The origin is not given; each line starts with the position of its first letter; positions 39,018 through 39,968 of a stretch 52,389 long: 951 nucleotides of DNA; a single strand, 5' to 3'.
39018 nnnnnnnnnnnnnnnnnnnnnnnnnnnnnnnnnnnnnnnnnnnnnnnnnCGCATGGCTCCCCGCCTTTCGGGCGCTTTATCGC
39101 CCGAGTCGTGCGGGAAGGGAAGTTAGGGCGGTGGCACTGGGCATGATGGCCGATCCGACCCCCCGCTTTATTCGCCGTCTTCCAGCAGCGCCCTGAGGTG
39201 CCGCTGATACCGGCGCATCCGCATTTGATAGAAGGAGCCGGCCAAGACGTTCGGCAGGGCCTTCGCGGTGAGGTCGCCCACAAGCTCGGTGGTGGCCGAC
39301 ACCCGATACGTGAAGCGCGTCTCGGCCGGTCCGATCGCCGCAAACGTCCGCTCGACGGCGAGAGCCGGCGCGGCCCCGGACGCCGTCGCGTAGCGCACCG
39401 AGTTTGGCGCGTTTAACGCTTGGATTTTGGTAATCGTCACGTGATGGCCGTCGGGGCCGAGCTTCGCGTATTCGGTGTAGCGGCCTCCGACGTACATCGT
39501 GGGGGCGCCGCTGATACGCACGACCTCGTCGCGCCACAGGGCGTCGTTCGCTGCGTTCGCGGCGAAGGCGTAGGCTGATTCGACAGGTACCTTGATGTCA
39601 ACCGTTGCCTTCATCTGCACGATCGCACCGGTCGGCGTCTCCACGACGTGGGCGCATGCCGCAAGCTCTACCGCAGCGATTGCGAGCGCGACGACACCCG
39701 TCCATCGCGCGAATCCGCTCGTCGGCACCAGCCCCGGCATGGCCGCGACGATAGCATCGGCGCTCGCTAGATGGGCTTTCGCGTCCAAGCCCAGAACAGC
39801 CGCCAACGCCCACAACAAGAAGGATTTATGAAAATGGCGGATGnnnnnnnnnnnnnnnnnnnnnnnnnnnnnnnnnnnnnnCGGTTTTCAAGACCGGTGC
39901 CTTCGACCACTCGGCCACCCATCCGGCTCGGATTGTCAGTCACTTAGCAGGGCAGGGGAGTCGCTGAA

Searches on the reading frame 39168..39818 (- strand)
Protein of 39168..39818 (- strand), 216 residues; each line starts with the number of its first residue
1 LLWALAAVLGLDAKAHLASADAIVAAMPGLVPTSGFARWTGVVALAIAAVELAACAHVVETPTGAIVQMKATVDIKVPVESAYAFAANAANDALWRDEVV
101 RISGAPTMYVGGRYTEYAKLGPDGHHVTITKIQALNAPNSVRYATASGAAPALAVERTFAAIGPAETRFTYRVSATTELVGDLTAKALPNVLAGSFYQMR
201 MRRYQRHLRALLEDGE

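Call 14: search_protein_families(library=pfam, proteins=[window:39168-39818:-])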
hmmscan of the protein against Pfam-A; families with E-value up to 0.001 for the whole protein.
window:39168-39818:- (216 aa): 1 family
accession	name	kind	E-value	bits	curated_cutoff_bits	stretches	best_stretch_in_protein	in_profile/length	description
PF10604.15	Polyketide_cyc2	-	0.00011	23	27.4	1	68-197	3-130/142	Polyketide cyclase / dehydrase and lipid transport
